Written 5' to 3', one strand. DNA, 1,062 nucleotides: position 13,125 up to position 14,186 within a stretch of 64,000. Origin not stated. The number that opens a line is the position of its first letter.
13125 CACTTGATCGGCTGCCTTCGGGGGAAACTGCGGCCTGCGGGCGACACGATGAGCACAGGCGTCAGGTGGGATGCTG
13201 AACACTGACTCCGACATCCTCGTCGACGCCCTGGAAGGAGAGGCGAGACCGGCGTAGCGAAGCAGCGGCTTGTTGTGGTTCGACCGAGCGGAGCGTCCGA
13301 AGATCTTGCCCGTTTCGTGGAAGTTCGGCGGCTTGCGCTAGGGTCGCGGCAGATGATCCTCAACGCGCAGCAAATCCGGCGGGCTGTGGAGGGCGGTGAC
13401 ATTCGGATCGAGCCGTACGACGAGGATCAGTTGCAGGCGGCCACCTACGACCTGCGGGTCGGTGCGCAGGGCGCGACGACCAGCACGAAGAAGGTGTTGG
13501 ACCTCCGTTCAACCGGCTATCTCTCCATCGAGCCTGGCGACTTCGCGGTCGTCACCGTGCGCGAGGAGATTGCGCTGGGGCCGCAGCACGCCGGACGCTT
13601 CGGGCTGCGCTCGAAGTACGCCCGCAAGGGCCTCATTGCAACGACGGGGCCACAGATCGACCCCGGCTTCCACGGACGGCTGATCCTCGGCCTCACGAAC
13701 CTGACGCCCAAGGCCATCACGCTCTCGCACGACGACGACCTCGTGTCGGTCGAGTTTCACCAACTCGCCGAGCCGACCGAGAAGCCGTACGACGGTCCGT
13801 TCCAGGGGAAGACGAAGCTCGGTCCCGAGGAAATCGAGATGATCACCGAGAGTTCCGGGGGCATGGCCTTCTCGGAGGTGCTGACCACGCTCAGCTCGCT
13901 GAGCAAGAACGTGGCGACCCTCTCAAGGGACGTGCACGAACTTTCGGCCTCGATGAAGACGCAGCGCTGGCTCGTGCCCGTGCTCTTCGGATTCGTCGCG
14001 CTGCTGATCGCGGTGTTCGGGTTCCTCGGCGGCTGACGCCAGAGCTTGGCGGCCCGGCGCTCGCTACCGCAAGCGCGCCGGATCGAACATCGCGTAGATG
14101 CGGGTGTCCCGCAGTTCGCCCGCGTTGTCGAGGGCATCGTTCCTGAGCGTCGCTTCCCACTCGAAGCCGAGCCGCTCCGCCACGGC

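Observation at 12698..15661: TA/defence-like islet: Phd antitoxin with decayed PIN toxin, dCTP-deaminase-like/TM fusion, GNAT and Fic genes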

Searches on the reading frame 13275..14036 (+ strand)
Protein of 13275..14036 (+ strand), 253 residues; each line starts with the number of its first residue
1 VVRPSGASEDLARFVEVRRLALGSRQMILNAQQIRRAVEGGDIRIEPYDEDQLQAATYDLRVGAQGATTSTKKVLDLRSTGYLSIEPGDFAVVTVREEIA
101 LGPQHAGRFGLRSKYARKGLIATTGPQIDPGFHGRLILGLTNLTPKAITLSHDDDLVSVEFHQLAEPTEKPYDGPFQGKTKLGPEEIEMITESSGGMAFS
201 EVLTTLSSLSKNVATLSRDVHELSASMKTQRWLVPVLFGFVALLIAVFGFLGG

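Call 3: search_protein_families(library=pfam, proteins=[window:13275-14036:+], max_evalue=0.01)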
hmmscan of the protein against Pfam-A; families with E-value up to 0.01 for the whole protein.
window:13275-14036:+ (253 aa): 3 families
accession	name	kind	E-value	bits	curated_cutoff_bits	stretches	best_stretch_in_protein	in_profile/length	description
PF22769.1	DCD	-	9e-25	88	27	1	28-163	1-152/153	dCTP deaminase-like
PF00692.24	dUTPase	-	0.0018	18.5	22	1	74-153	15-93/129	dUTPase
PF06559.16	DCD_N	-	0.0097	16.2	21.4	0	28-65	4-42/164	2'-deoxycytidine 5'-triphosphate deaminase (DCD) N-terminal domain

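Call 4: search_protein_families(library=padloc, proteins=[window:13275-14036:+], max_evalue=0.01)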
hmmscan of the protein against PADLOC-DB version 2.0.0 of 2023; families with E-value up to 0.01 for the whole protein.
window:13275-14036:+ (253 aa): 0 families

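Call 6: find_homologous_proteins(query=window:13353-14033:+)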
Query window:13353-14033:+ (227 aa): 766 proteins with E <= 0.001 among 1568 candidates; the best 120 are listed.
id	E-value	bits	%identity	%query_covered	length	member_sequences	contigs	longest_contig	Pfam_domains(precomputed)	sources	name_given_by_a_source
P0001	9.0e-114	397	81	100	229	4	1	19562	PF22769.2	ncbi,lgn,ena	-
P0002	2.0e-113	396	81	99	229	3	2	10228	PF22769.2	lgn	-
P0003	6.5e-105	368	94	79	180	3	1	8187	PF22769.2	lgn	-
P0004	3.7e-102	359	72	99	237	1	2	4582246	PF22769.2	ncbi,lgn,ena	-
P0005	7.4e-94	332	69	99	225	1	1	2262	PF22769.2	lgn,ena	-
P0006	4.0e-91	323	69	94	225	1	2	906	PF22769.2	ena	-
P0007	8.1e-91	322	67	98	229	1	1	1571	PF22769.2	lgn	-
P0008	2.8e-90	320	67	98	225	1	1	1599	PF22769.2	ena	-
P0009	5.2e-90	319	67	97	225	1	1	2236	PF22769.2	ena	-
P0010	4.7e-89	316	68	98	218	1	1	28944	PF22769.2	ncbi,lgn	-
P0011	1.5e-88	314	64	99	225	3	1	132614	PF22769.2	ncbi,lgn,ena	-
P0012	4.2e-88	313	67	92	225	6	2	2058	PF22769.2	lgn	-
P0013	5.9e-88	312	67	94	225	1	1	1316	PF22769.2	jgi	jgi:dCTP deaminase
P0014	6.9e-88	312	69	92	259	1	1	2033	PF22769.2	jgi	jgi:dCTP deaminase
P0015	7.9e-88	312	64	99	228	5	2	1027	PF22769.2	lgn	-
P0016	2.8e-87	310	64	97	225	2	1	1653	PF22769.2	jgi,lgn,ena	-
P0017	4.6e-87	310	64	98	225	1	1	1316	PF22769.2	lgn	-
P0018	6.7e-87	309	67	93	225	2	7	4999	PF22769.2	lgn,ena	-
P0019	8.6e-87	309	63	98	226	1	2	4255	PF22769.2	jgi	jgi:dCTP deaminase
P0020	1.2e-86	308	64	98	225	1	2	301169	PF22769.2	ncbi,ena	-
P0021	1.9e-86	308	64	97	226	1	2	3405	PF22769.2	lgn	-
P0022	1.9e-86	307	63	98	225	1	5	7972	PF22769.2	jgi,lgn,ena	jgi:dCTP deaminase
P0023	2.2e-86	307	66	97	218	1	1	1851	PF22769.2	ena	-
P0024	2.7e-86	307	64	98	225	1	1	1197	PF22769.2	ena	-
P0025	3.2e-86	307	65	99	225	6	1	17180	PF22769.2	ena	-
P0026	3.9e-86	307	65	97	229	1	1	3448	PF22769.2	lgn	-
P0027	4.9e-86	306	66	93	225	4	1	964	PF22769.2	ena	-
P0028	8.8e-86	305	65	97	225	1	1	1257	PF22769.2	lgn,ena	-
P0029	1.4e-85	305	61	99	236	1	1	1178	PF22769.2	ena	-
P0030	1.7e-85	304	65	98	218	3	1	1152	PF22769.2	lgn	-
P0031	2.0e-85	304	64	99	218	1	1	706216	PF22769.2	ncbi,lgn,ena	-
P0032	2.1e-85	304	64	97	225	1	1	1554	PF22769.2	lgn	-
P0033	2.3e-85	304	61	97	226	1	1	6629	PF22769.2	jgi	jgi:dCTP deaminase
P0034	2.7e-85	304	64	97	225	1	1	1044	PF22769.2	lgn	-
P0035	3.1e-85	304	65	97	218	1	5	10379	PF22769.2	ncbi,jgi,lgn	jgi:dCTP deaminase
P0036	3.5e-85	303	65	93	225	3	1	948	PF22769.2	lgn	-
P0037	3.8e-85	303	64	97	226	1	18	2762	PF22769.2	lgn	-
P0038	4.9e-85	303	63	99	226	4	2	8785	PF22769.2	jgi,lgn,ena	-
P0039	7.8e-85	302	65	93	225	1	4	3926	PF22769.2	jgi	jgi:dCTP deaminase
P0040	8.3e-85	302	65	96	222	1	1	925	PF22769.2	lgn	-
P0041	9.4e-85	302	64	97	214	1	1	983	PF22769.2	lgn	-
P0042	1.2e-84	302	63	97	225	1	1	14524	PF22769.2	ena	-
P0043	1.4e-84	301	64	97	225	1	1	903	PF22769.2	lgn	-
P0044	1.5e-84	301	61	100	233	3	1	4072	PF22769.2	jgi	jgi:dCTP deaminase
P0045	1.7e-84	301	64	97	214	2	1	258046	PF22769.2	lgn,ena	-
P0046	2.1e-84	301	65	92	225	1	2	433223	PF22769.2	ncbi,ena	-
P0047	2.8e-84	300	65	93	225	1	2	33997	PF22769.2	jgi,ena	jgi:dCTP deaminase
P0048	3.2e-84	300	63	96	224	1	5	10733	PF22769.2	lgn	-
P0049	3.4e-84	300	65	94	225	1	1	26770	PF22769.2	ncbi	-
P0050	4.8e-84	300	64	100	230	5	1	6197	PF22769.2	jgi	jgi:dCTP deaminase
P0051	6.3e-84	299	65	93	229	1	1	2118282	PF22769.2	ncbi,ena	-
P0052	6.9e-84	299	59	99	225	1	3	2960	PF22769.2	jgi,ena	-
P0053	7.0e-84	299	62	99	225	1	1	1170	PF22769.2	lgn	-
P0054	8.4e-84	299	65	93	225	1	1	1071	PF22769.2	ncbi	-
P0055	1.0e-83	299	66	93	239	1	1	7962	PF22769.2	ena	-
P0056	1.0e-83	299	63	97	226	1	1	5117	PF22769.2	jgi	jgi:dCTP deaminase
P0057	1.1e-83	298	63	98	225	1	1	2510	PF22769.2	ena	-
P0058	1.1e-83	298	65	97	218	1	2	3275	PF22769.2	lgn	-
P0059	1.3e-83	298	63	99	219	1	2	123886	PF22769.2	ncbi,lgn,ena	-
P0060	1.4e-83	298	60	99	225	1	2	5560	PF22769.2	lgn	-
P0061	1.6e-83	298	65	97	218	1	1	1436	PF22769.2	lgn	-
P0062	2.1e-83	298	62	97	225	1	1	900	PF22769.2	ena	-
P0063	2.5e-83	297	64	99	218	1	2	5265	PF22769.2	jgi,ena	-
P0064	2.8e-83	297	61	97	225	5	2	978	PF22769.2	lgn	-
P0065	3.3e-83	297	63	99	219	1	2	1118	PF22769.2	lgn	-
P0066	4.4e-83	297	63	94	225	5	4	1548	PF22769.2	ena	-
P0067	5.9e-83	296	60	100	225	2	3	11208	PF22769.2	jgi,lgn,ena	-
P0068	7.1e-83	296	63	92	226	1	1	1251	PF22769.2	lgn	-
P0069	7.2e-83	296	63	99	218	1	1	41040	PF22769.2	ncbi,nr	ncbi:MAG: dCTP deaminase [Syntrophales bacterium]|nr:dCTP deaminase [Syntrophales bacterium]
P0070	7.4e-83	296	60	96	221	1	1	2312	PF22769.2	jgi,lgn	-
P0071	7.9e-83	296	61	98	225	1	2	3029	PF22769.2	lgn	-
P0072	8.2e-83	296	65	92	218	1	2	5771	PF22769.2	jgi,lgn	-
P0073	8.3e-83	296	62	98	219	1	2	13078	PF22769.2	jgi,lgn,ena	jgi:dCTP deaminase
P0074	8.4e-83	296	63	94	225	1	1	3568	PF22769.2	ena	-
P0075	9.8e-83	295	62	99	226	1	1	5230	PF22769.2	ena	-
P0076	1.0e-82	295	63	97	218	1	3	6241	PF22769.2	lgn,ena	-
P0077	1.0e-82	295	66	92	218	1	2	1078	PF22769.2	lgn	-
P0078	1.1e-82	295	65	93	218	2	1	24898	PF22769.2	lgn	-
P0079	1.1e-82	295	65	92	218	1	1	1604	PF22769.2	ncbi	-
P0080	1.1e-82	295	62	98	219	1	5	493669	PF22769.2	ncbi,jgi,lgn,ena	jgi:dCTP deaminase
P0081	1.2e-82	295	62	98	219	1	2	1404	PF22769.2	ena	-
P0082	1.2e-82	295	61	98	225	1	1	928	PF06559.17,PF22769.2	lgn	-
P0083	1.3e-82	295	60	97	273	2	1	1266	PF22769.2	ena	-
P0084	1.5e-82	295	63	94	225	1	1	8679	PF22769.2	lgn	-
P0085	3.1e-82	294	61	97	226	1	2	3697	PF22769.2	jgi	jgi:dCTP deaminase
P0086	3.2e-82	294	63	97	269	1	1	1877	PF22769.2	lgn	-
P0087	3.3e-82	294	62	92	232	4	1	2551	PF22769.2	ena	-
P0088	4.5e-82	293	63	96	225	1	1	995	PF06559.17,PF22769.2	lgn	-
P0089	4.5e-82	293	62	98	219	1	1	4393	PF22769.2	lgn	-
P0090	4.8e-82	293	62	93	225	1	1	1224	PF22769.2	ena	-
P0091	4.9e-82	293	63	99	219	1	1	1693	PF22769.2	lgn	-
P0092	5.1e-82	293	63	97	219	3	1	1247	PF22769.2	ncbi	-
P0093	5.6e-82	293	61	98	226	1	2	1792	PF22769.2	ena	-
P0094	5.7e-82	293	62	92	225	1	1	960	PF22769.2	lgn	-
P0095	6.6e-82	293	63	93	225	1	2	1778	PF22769.2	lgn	-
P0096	6.8e-82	293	62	97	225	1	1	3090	PF06559.17,PF22769.2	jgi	-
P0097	6.8e-82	293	63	98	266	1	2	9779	PF22769.2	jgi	jgi:dCTP deaminase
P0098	8.6e-82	292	62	98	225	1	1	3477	PF22769.2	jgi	-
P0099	8.9e-82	292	62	98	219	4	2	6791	PF22769.2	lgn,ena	-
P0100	9.2e-82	292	64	93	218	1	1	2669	PF22769.2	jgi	jgi:dCTP deaminase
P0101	1.0e-81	292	64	93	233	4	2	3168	PF06559.17,PF22769.2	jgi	jgi:dCTP deaminase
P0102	1.0e-81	292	61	97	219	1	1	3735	PF22769.2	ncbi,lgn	-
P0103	1.1e-81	292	62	98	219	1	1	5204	PF22769.2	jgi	jgi:dCTP deaminase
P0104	1.1e-81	292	60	100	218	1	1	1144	PF22769.2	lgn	-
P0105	1.1e-81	292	65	92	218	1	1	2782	PF22769.2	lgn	-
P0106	1.3e-81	292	60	100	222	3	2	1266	PF22769.2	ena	-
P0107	1.3e-81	292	64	98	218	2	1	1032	PF22769.2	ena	-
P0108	1.5e-81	292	62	93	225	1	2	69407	PF22769.2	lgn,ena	-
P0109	1.5e-81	292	63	92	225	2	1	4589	PF22769.2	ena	-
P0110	1.6e-81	291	65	93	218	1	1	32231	PF22769.2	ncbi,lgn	-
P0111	1.7e-81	291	64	93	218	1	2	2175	PF22769.2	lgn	-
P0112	1.9e-81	291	60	99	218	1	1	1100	PF06559.17,PF22769.2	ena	-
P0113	2.1e-81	291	63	97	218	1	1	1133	PF22769.2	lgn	-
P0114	2.2e-81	291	62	93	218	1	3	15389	PF22769.2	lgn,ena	-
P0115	3.0e-81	291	60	99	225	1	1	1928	PF22769.2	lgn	-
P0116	3.2e-81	290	62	97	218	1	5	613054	PF22769.2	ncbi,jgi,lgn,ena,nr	ncbi:MAG TPA: dCTP deaminase [bacterium]|nr:dCTP deaminase [bacterium] HPN42499.1 dCTP deaminase [ba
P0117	3.5e-81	290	60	99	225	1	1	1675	PF22769.2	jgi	jgi:dCTP deaminase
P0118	3.5e-81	290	61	97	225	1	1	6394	PF22769.2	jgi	jgi:dCTP deaminase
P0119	3.6e-81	290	62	99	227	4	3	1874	PF22769.2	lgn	-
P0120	3.8e-81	290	61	99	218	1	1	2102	PF22769.2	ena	-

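Call 7: search_protein_families(library=ncbifam, proteins=[window:13353-14036:+], max_evalue=0.01)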
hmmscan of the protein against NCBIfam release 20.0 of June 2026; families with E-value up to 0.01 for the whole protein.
window:13353-14036:+ (227 aa): 4 families
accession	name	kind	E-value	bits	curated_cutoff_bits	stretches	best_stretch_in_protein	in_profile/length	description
TIGR02274.1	dCTP_deam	equivalog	4.7e-29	101.3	92.8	1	2-154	1-173/180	dCTP deaminase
TIGR00576.1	dut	superfamily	0.00017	21.3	102.55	1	49-131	24-109/143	dUTP diphosphatase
NF002598.0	PRK02253.1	equivalog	0.00018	21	130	1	35-153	50-164/167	deoxyuridine 5'-triphosphate nucleotidohydrolase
NF005734.0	PRK07559.1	equivalog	0.0058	15.5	283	0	2-39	11-49/368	2'-deoxycytidine 5'-triphosphate deaminase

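Call 8: search_solved_structures(query=window:13353-14033:+, max_evalue=0.01, show_alignments=4)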
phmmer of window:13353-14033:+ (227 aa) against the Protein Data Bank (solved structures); distinct sequences matched with E-value up to 0.01: 10.
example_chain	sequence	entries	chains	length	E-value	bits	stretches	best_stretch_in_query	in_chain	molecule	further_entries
9ln0_A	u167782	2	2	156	5.5e-21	78.8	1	16-157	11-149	dCTP deaminase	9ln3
8y1w_A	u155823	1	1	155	2.8e-18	69.9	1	16-155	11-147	dCTP deaminase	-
2qxx_A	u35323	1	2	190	2.8e-09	40.5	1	1-153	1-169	Deoxycytidine triphosphate deaminase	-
4a6a_A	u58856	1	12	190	5.8e-09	39.5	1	1-153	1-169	DEOXYCYTIDINE TRIPHOSPHATE DEAMINASE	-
2qlp_A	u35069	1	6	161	1.1e-07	35.3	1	1-144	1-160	Deoxycytidine triphosphate deaminase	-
4xjc_A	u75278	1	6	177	2.9e-07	33.9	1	1-149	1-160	Deoxycytidine triphosphate deaminase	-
2j4h_A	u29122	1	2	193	2.9e-06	30.7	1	44-148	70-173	DEOXYCYTIDINE TRIPHOSPHATE DEAMINASE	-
1xs4_A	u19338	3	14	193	6.6e-06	29.5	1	45-148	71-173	Deoxycytidine triphosphate deaminase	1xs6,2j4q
2v9x_A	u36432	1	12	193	9.1e-06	29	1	45-148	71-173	DEOXYCYTIDINE TRIPHOSPHATE DEAMINASE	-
1xs1_A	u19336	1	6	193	1.2e-05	28.6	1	45-148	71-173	Deoxycytidine triphosphate deaminase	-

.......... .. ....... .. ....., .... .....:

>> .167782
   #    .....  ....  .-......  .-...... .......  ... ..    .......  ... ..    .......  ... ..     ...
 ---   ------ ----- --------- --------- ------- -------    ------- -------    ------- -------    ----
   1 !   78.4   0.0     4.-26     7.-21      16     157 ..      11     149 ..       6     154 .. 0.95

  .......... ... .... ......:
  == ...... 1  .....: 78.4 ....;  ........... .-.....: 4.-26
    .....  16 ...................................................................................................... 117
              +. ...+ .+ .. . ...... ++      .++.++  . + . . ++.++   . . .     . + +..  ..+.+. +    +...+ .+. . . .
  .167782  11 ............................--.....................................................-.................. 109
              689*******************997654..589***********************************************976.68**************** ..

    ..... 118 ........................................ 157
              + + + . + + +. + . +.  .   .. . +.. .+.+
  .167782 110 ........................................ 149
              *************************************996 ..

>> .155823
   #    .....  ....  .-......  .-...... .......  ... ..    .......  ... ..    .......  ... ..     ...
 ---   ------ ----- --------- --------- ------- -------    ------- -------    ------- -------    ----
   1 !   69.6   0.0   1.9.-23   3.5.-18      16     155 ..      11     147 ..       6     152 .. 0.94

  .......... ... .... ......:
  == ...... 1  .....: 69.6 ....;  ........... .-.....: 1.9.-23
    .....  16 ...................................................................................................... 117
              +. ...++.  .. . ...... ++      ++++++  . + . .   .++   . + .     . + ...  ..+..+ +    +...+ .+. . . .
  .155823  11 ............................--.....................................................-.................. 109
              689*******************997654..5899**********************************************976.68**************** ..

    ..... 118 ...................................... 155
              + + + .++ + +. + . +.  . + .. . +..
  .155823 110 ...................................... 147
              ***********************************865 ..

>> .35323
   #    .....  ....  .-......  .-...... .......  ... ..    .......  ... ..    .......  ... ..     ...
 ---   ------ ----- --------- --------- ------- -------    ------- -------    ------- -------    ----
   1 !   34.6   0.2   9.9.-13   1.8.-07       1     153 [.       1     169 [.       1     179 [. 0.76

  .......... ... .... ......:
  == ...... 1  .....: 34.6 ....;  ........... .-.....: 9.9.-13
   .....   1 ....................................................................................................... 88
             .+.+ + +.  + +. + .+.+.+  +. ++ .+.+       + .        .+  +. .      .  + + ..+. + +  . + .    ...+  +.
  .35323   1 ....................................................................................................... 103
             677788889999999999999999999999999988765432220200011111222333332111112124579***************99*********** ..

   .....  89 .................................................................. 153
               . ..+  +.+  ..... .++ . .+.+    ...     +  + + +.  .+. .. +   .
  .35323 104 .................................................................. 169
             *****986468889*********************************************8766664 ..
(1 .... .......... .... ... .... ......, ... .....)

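Call 10: find_encoding_contigs(protein=P0003, flank=8000, max_places=4)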
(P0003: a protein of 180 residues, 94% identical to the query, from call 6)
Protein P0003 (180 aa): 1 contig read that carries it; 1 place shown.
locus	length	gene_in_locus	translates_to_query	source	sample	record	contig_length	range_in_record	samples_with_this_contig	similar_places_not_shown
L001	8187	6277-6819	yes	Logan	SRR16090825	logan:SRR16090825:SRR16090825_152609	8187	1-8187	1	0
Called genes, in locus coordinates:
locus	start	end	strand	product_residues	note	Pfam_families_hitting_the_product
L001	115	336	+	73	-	PF02604:PhdYeFM_antitox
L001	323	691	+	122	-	PF01850:PIN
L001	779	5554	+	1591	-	PF13195:DUF4011, PF13086:AAA_11, PF13245:AAA_19 (faint), PF13604:AAA_30 (weak), PF13086:AAA_11, PF13087:AAA_12, PF18741:MTES_1575, PF11784:DUF3320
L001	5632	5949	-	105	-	-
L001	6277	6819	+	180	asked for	PF22769:DCD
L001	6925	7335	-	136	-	PF02661:Fic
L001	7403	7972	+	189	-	-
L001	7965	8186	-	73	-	?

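Call 11: find_encoding_contigs(protein=P0001, flank=8000, max_places=4)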
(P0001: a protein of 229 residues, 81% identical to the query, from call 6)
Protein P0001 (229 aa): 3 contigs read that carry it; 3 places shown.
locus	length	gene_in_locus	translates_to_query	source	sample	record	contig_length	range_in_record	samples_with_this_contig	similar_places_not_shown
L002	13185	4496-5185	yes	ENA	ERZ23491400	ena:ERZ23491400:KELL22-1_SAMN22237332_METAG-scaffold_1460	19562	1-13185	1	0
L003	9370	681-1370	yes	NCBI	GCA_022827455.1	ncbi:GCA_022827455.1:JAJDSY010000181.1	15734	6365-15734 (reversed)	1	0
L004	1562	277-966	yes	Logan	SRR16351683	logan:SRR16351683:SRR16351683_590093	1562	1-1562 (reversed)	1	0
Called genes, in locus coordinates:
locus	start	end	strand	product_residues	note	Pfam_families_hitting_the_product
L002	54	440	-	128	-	-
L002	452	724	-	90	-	PF14452:Multi_ubiq (weak)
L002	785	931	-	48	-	-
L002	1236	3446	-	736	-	PF01839:FG-GAP (faint), PF13517:FG-GAP_3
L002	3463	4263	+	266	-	-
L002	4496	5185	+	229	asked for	PF22769:DCD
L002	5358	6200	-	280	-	PF01507:PAPS_reduct (weak)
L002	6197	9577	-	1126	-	-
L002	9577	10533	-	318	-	PF13182:DUF4007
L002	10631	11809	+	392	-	PF00266:Aminotran_5, PF01212:Beta_elim_lyase (weak)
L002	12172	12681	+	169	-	-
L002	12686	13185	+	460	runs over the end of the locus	PF14072:DndB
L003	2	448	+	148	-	?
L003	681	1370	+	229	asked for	PF22769:DCD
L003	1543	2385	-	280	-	PF01507:PAPS_reduct (weak)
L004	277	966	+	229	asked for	PF22769:DCD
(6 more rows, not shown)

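Call 12: find_encoding_contigs(protein=P0004, flank=8000, max_places=4)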
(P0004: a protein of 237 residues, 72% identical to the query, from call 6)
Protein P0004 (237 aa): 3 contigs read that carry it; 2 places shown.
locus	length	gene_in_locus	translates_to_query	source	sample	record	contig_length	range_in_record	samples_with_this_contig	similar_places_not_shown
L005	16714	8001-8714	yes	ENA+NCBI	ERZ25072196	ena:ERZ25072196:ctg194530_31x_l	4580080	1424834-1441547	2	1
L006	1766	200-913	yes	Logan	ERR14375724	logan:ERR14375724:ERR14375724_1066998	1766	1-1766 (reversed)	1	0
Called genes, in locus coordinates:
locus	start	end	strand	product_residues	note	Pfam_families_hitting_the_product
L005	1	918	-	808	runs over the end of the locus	PF13304:AAA_21, PF13175:AAA_15 (weak)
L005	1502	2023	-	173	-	PF09019:EcoRII-C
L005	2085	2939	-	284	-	PF00145:DNA_methylase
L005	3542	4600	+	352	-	-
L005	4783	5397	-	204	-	-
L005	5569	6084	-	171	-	-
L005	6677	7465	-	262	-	PF00378:ECH_1, PF16113:ECH_2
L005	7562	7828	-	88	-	-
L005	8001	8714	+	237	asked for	PF22769:DCD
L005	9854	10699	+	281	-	PF07969:Amidohydro_3 (faint), PF01979:Amidohydro_1 (weak)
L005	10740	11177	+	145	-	PF07969:Amidohydro_3, PF01979:Amidohydro_1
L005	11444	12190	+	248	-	PF01936:NYN (weak)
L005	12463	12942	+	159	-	-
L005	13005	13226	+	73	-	PF21716:dnstrm_HI1420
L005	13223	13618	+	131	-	PF00903:Glyoxalase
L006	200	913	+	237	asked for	PF22769:DCD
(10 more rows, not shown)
